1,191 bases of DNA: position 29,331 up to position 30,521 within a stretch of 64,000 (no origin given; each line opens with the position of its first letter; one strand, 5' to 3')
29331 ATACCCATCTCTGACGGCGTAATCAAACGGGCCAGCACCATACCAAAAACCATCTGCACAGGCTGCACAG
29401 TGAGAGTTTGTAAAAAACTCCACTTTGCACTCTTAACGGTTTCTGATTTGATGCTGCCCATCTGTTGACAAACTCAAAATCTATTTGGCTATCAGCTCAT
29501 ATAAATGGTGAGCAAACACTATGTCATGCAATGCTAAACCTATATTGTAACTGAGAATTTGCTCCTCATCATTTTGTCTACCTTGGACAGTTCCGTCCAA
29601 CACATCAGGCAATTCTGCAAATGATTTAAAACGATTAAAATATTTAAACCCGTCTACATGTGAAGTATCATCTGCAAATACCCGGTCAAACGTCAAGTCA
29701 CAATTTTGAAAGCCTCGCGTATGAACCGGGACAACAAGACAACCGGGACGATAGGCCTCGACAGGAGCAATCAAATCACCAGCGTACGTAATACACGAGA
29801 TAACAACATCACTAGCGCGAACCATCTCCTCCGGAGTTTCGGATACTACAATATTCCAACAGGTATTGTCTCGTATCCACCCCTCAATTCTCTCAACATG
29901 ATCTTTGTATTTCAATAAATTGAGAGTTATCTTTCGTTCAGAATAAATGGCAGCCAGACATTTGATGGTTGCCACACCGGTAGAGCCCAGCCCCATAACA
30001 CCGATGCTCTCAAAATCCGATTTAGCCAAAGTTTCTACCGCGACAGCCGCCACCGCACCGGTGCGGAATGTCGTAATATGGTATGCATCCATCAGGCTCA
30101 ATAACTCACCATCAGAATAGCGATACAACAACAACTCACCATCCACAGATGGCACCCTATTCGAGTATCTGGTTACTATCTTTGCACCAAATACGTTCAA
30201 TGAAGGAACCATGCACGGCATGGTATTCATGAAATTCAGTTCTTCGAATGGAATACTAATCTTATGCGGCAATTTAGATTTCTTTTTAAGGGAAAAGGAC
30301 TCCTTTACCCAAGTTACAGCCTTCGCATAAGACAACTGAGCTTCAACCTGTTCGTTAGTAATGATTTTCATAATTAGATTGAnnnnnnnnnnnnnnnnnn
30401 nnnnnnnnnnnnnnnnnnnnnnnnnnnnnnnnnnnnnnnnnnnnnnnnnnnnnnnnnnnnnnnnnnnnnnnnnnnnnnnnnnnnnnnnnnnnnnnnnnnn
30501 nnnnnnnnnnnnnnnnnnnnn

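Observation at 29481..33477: Candidate pathway for an opine-like phospho-substituent (e.g. N-carboxyethyl-ethanolamine phosphate) on a surface glycan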

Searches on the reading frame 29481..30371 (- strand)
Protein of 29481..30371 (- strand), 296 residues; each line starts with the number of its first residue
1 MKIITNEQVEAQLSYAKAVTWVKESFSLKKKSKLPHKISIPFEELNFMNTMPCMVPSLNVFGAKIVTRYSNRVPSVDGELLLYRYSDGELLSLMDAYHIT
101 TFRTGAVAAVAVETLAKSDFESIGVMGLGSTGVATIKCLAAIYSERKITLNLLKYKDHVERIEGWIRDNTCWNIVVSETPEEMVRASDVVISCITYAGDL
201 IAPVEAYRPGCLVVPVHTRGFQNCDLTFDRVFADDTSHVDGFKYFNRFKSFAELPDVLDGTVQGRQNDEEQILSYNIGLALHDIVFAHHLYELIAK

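Call 4: search_protein_families(library=pfam, proteins=[window:29481-30371:-], max_evalue=0.01)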
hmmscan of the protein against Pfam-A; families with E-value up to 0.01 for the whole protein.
window:29481-30371:- (296 aa): 1 family
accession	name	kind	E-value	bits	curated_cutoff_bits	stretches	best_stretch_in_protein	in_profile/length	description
PF02423.21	OCD_Mu_crystall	-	1e-25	90.8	24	1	4-294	6-310/314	Ornithine cyclodeaminase/mu-crystallin family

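Call 5: search_protein_families(library=ncbifam, proteins=[window:29481-30371:-], max_evalue=0.01)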
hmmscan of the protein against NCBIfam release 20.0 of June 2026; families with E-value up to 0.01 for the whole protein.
window:29481-30371:- (296 aa): 13 families
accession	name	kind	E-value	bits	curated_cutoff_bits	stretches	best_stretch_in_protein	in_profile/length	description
NF006379.0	PRK08618.1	equivalog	2.1e-29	102.9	417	2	1-195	1-201/326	ornithine cyclodeaminase family protein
NF004793.0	PRK06141.1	equivalog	1.6e-24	86.5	322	2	1-213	1-215/314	bifunctional Delta(1)-pyrroline-2-carboxylate/Delta(1)-piperideine-2-carboxylate reductase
TIGR02371.1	ala_DH_arch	equivalog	1.3e-20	73.8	409.15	1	3-193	4-199/325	alanine dehydrogenase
TIGR03944.1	dehyd_SbnB_fam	equivalog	1.2e-17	63.9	326.9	1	2-293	2-314/327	2,3-diaminopropionate biosynthesis protein SbnB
NF004848.0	PRK06199.1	subfamily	4.5e-17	62.2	362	2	85-195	120-232/379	tyramine oxidase subunit B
NF005603.0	PRK07340.1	equivalog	2.2e-15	56.7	266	1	2-216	5-218/307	delta(1)-pyrroline-2-carboxylate reductase family protein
NF045512.1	PyrPipCarbRedLhpI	equivalog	4.2e-13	49.1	400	1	11-216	10-213/298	bifunctional Delta(1)-pyrroline-2-carboxylate/Delta(1)-piperideine-2-carboxylate reductase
TIGR02992.1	ectoine_eutC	equivalog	1.1e-11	44.4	471.65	1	18-214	19-221/326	ectoine utilization protein EutC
NF005011.0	PRK06407.1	subfamily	9e-11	41.5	337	1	1-196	2-192/302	ornithine cyclodeaminase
NF006141.0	PRK08291.1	equivalog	1.3e-10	40.8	408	1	1-214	4-224/330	cyclodeaminase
NF045643.1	ImmsucRedBhcD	equivalog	1.9e-10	40.6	500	1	80-293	87-309/321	iminosuccinate reductase BhcD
NF005296.0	PRK06823.1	equivalog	1.2e-09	37.7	438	1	1-288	1-307/315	ornithine cyclodeaminase family protein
NF005762.1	PRK07589.1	equivalog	1.2e-05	24.4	350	1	93-194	101-200/334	ornithine cyclodeaminase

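Call 8: search_solved_structures(query=window:29481-30371:-, max_evalue=0.001)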
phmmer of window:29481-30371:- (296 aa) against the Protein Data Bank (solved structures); distinct sequences matched with E-value up to 0.001: 11.
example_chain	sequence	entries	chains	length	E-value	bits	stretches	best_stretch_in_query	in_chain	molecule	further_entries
6t3e_A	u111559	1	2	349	5.3e-13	52.6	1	4-147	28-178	DELTA1-pyrroline-2-carboxylate reductase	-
1omo_A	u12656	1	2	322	6.5e-13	52.3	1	3-149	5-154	alanine dehydrogenase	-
1vll_A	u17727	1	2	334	7.4e-13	52.1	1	3-148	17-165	alanine dehydrogenase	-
4m54_A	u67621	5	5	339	1.2e-11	48.1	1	76-292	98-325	Putative ornithine cyclodeaminase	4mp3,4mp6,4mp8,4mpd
2i99_A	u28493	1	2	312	1.6e-10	44.4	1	44-292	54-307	Mu-crystallin homolog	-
4bv8_A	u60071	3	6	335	3.4e-10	43.4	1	44-292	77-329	THIOMORPHOLINE-CARBOXYLATE DEHYDROGENASE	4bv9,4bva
3hdj_A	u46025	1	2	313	6e-10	42.5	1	48-199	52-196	Probable ornithine cyclodeaminase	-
7rbp_A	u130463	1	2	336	6.1e-09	39.2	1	53-292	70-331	Ornithine cyclodeaminase/mu-crystallin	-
8j1c_A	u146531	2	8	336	3.8e-08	36.6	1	47-293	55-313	Ornithine cyclodeaminase family protein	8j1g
5yu0_A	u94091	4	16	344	1.2e-06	31.7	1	73-143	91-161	Lysine cyclodeaminase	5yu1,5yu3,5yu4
5gzi_B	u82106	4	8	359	1.3e-06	31.6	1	73-143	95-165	Lysine cyclodeaminase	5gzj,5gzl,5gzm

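Call 9: find_homologous_proteins(query=window:29481-30371:-)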
Query window:29481-30371:- (296 aa): 2466 proteins with E <= 0.001 among 3649 candidates; the best 120 are listed.
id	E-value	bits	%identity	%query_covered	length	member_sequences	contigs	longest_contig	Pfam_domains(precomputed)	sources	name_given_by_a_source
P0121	1.3e-194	663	99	100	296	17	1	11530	PF02423.22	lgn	-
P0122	3.9e-159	547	78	99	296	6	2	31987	PF02423.22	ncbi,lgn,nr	ncbi:MAG: hypothetical protein Q4F35_04265 [Akkermansia sp.]|nr:hypothetical protein [Akkermansia sp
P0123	1.2e-158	545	78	99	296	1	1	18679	PF02423.22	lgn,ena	-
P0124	4.1e-155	534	77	99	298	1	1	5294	PF02423.22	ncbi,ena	-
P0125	1.1e-154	532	76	99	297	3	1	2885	PF02423.22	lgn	-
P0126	3.4e-154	531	76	100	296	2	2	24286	PF02423.22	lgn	-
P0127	5.8e-154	530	76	100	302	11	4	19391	PF02423.22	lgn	-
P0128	1.9e-153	528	77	100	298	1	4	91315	PF02423.22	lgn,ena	-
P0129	4.1e-153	527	77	100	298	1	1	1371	PF02423.22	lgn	-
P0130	5.3e-153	527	76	100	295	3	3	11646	PF02423.22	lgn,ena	-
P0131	1.7e-152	525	74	99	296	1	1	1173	PF02423.22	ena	-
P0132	2.7e-150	518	75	99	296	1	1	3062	PF02423.22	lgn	-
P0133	4.6e-150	517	73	100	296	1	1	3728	PF02423.22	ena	-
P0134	2.0e-149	515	75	98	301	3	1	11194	PF02423.22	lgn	-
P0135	1.7e-135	469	68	100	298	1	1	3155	PF02423.22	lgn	-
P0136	7.3e-122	425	60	99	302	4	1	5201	PF02423.22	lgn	-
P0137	2.4e-118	413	62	99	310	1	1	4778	PF02423.22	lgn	-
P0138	7.2e-118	411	59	100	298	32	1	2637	PF02423.22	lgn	-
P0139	1.1e-117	411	58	99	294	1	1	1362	PF02423.22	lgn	-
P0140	3.6e-117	409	61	100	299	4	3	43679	PF02423.22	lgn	-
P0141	3.5e-116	406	61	99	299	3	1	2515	PF02423.22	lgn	-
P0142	1.4e-115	404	60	99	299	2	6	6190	PF02423.22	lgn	-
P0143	2.4e-115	403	59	100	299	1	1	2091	PF02423.22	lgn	-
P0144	3.6e-113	396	59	99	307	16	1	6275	PF02423.22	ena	-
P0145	5.7e-113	395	60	100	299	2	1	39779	PF02423.22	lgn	-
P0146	2.2e-112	393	59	99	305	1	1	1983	PF02423.22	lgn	-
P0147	2.9e-112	393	60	99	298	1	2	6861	PF02423.22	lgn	-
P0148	3.2e-109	383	56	99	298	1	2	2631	PF02423.22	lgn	-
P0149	1.8e-107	377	56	100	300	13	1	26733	PF02423.22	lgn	-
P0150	5.9e-107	376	58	99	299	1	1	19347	PF02423.22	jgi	-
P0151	7.4e-107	375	57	98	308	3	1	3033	PF02423.22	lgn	-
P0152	7.9e-106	372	58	99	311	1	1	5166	PF02423.22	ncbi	-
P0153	2.5e-104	367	55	99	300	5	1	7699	PF02423.22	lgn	-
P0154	2.4e-103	364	63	83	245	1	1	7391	PF02423.22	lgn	-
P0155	2.2e-94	334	49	99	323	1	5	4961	PF02423.22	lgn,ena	-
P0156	7.8e-94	333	57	84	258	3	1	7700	PF02423.22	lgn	-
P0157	4.3e-93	330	60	83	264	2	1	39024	PF02423.22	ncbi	-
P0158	8.3e-93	329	49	99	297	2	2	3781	PF02423.22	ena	-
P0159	9.5e-93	329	54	99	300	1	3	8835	PF02423.22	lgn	-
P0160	2.1e-92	328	52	92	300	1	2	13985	PF02423.22,PF01488.27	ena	-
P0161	3.0e-92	327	49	98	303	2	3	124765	PF02423.22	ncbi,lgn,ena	-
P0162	4.6e-92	327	52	99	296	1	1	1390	PF02423.22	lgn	-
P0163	3.0e-91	324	51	96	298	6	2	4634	PF02423.22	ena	-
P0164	4.7e-91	324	52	95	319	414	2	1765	PF02423.22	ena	-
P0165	6.7e-91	323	52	95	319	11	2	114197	PF02423.22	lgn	-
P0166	9.6e-91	322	50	99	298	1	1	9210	PF02423.22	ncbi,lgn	-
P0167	1.3e-90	322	53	95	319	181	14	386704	PF02423.22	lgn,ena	-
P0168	2.0e-90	321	50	96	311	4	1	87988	PF02423.22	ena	-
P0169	3.7e-90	321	51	95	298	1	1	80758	PF02423.22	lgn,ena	-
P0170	7.2e-90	320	51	99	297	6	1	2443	PF02423.22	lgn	-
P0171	2.2e-89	318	49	99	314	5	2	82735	PF02423.22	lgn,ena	-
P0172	2.7e-89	318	48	99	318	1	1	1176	PF02423.22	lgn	-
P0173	3.9e-89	317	52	99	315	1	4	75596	PF02423.22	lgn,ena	-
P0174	4.7e-89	317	53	99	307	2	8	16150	PF02423.22,PF01488.27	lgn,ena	-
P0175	5.6e-89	317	51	99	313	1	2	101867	PF02423.22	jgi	jgi:ornithine cyclodeaminase/alanine dehydrogenase-like protein (mu-crystallin family)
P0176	5.6e-89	317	52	92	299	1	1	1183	PF02423.22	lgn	-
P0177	6.4e-89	317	52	99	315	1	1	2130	PF02423.22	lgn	-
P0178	7.4e-89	316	48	98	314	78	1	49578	PF02423.22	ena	-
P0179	8.3e-89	316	51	99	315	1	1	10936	PF02423.22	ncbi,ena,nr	ncbi:MAG: ornithine cyclodeaminase [Bacteroidaceae bacterium]|nr:ornithine cyclodeaminase [Bacteroid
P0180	8.9e-89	316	51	99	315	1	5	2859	PF02423.22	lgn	-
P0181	1.2e-88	316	51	99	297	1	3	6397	PF02423.22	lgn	-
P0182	1.6e-88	315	53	99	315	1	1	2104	PF02423.22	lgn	-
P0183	2.5e-88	315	49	96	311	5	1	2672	PF02423.22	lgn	-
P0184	2.6e-88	314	52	99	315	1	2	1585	PF02423.22,PF01488.27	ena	-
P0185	4.3e-88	314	50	95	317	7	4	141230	PF02423.22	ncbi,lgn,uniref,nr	ncbi:hypothetical protein [Akkermansia sp.]|uniref:hypothetical protein n=1 Tax=Akkermansia sp. TaxI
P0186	8.6e-88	313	50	95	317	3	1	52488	PF02423.22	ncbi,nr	ncbi:MAG: hypothetical protein LUE13_11460 [Akkermansiaceae bacterium]|nr:hypothetical protein [Akke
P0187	9.9e-88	313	50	100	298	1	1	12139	PF02423.22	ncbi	-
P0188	1.2e-87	312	51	99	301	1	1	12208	PF02423.22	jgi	jgi:ornithine cyclodeaminase/alanine dehydrogenase-like protein (mu-crystallin family)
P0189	1.6e-87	312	50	100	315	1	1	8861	PF02423.22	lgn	-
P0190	1.8e-87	312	50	99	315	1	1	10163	PF02423.22,PF01488.27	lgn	-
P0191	2.7e-87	311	48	100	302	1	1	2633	PF02423.22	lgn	-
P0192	2.9e-87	311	51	99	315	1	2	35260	PF02423.22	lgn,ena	-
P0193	3.0e-87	311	50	100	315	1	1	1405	PF02423.22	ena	-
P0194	3.4e-87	311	51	99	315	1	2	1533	PF02423.22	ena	-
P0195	3.6e-87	311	50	99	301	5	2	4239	PF02423.22,PF03807.24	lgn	-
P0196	4.1e-87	311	51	99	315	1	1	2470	PF02423.22,PF01488.27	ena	-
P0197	4.4e-87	310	51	99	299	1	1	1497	PF02423.22,PF03807.24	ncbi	-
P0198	5.9e-87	310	50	100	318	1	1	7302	PF02423.22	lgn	-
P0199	7.7e-87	310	51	95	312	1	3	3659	PF02423.22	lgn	-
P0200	1.3e-86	309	48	96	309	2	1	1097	PF02423.22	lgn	-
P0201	1.4e-86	309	51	99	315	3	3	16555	PF02423.22,PF01488.27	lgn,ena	-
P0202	1.4e-86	309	49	100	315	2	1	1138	PF02423.22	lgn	-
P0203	1.4e-86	309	51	99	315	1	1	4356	PF02423.22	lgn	-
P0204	1.4e-86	309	49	100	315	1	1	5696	PF02423.22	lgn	-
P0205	1.8e-86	308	49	99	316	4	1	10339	PF02423.22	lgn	-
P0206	2.0e-86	308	49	99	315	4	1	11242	PF02423.22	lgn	-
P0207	2.2e-86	308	51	99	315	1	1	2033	PF02423.22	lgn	-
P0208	2.3e-86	308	51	98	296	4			PF02423.22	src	-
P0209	2.3e-86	308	51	99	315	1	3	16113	PF02423.22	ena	-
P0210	2.5e-86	308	52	98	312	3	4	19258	PF02423.22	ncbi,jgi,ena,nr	ncbi:MAG: ornithine cyclodeaminase family protein [Bacteroidales bacterium]|nr:ornithine cyclodeamin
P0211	2.7e-86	308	49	100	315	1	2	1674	PF02423.22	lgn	-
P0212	3.8e-86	307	49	100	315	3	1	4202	PF02423.22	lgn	-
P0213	3.9e-86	307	50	99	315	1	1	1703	PF02423.22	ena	-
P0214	4.0e-86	307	49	100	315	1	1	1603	PF02423.22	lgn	-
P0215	4.0e-86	307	49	100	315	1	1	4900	PF02423.22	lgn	-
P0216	4.4e-86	307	50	99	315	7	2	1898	PF02423.22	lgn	-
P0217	4.6e-86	307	50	99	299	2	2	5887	PF02423.22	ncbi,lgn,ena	-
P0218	4.8e-86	307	49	100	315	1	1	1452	PF02423.22,PF01488.27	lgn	-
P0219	5.1e-86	307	51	99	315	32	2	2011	PF02423.22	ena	-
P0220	5.1e-86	307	49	99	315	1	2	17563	PF02423.22,PF01488.27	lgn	-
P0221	5.3e-86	307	49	100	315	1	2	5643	PF02423.22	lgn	-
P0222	5.3e-86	307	49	100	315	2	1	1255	PF02423.22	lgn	-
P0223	5.5e-86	307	49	100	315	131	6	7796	PF02423.22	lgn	-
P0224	6.1e-86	307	49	100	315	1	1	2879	PF02423.22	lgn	-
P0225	6.4e-86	307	49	100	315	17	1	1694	PF02423.22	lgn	-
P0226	6.5e-86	307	49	100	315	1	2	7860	PF02423.22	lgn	-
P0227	6.7e-86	307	51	99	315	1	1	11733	PF02423.22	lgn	-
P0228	6.8e-86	307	50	99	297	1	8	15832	PF02423.22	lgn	-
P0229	7.0e-86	307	50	99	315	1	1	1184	PF02423.22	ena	-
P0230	7.8e-86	306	51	99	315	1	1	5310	PF02423.22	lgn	-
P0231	8.0e-86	306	50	100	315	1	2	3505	PF02423.22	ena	-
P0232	8.0e-86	306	50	100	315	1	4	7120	PF02423.22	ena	-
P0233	8.1e-86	306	51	99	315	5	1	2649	PF02423.22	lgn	-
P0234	8.5e-86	306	48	100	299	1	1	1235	PF02423.22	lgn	-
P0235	8.6e-86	306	46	99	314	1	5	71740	PF02423.22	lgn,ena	-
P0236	9.7e-86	306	51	99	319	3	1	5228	PF02423.22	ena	-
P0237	1.0e-85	306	49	100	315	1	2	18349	PF02423.22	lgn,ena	-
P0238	1.0e-85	306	50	100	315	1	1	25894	PF02423.22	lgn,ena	-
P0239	1.1e-85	306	51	99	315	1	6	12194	PF02423.22,PF01488.27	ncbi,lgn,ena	-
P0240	1.1e-85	306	50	99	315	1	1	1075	PF02423.22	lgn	-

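Call 10: find_encoding_contigs(protein=P0175, flank=8000, max_places=2)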
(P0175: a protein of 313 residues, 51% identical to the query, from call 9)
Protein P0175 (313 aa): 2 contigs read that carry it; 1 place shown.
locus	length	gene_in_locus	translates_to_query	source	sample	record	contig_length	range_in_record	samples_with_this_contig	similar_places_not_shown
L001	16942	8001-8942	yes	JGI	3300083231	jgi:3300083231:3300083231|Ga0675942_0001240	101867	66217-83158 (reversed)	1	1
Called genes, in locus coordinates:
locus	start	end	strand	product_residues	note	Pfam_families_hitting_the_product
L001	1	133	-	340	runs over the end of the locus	PF00535:Glycos_transf_2, PF13641:Glyco_tranf_2_3 (weak)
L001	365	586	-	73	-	PF13333:rve_2 (weak)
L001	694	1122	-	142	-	PF01797:Y1_Tnp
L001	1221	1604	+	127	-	PF05523:FdtA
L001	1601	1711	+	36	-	-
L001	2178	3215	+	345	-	PF01522:Polysacc_deac_1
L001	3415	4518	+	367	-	PF01041:DegT_DnrJ_EryC1, PF01797:Y1_Tnp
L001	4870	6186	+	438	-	PF04464:Glyphos_transf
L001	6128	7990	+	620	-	PF00483:NTP_transferase, PF12804:NTP_transf_3, PF00155:Aminotran_1_2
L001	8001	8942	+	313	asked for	PF02423:OCD_Mu_crystall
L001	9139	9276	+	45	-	-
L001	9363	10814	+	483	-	PF01943:Polysacc_synt, PF13440:Polysacc_synt_3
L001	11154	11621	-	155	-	PF01943:Polysacc_synt, PF13440:Polysacc_synt_3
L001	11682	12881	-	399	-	PF16822:ALGX (faint)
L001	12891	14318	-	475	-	PF03062:MBOAT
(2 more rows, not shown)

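Call 11: find_encoding_contigs(protein=P0167, flank=8000, max_places=2)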
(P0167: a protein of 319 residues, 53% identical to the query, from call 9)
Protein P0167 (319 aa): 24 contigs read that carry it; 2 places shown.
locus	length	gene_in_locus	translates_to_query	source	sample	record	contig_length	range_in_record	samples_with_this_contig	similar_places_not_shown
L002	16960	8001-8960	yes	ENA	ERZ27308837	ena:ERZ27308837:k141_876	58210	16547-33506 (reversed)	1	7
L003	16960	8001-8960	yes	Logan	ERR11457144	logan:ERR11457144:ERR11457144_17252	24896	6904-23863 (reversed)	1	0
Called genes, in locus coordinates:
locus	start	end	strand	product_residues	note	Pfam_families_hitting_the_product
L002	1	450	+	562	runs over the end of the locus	PF00884:Sulfatase, PF01663:Phosphodiest (faint), PF16347:SGSH_C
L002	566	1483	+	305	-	PF02729:OTCace_N, PF00185:OTCace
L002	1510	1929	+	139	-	PF02657:SufE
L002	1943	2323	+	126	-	PF08308:PEGA (weak)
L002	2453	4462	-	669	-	PF02922:CBM_48, PF00128:Alpha-amylase (weak), PF02806:Alpha-amylase_C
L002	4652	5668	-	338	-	PF04991:LicD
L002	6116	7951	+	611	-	PF00483:NTP_transferase (weak), PF12804:NTP_transf_3, PF00155:Aminotran_1_2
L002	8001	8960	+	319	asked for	PF02423:OCD_Mu_crystall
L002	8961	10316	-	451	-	PF01467:CTP_transf_like, PF01408:GFO_IDH_MocA, PF22725:GFO_IDH_MocA_C3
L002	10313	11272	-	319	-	PF04991:LicD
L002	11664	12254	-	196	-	PF07719:TPR_2 (faint), PF13428:TPR_14 (faint), PF13174:TPR_6 (faint), PF13432:TPR_16 (faint), PF14559:TPR_19 (faint), PF13181:TPR_8 (faint)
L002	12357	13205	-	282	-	-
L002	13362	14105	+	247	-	PF01209:Ubie_methyltran, PF05175:MTS (weak), PF13489:Methyltransf_23, PF13847:Methyltransf_31, PF08241:Methyltransf_11, PF08242:Methyltransf_12, PF13649:Methyltransf_25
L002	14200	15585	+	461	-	PF01704:UDPGP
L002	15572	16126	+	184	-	-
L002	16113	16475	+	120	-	PF00472:RF-1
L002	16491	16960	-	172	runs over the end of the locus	PF01467:CTP_transf_like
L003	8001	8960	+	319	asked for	PF02423:OCD_Mu_crystall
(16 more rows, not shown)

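Call 12: find_encoding_contigs(protein=P0210, flank=8000, max_places=2)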
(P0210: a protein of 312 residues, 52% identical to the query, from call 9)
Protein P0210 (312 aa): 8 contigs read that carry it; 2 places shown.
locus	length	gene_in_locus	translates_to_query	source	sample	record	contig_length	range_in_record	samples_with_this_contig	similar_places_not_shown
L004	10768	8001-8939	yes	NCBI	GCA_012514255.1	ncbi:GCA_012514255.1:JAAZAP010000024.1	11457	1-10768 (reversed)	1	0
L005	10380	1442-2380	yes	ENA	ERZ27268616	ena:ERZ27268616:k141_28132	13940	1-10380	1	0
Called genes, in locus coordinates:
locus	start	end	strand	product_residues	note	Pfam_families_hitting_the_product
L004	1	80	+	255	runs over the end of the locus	PF01656:CbiA (weak), PF10609:ParA, PF13614:AAA_31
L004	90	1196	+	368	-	PF00534:Glycos_transf_1, PF13524:Glyco_trans_1_2 (faint), PF13692:Glyco_trans_1_4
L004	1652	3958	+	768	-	PF02563:Poly_export, PF10531:SLBB, PF22461:SLBB_2, PF10531:SLBB, PF22461:SLBB_2 (weak)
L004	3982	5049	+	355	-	PF02706:Wzz (weak), PF13807:GNVR (weak)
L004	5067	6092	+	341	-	PF00149:Metallophos (weak)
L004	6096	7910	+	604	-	PF00483:NTP_transferase, PF01128:IspD (faint), PF12804:NTP_transf_3, PF20202:DUF6564, PF00155:Aminotran_1_2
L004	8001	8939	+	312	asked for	PF02423:OCD_Mu_crystall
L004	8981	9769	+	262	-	PF04991:LicD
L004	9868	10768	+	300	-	?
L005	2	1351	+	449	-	?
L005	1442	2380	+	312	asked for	PF02423:OCD_Mu_crystall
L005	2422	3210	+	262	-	PF04991:LicD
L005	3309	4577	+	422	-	-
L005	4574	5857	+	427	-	PF14296:O-ag_pol_Wzy (weak)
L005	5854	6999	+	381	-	PF00534:Glycos_transf_1, PF13692:Glyco_trans_1_4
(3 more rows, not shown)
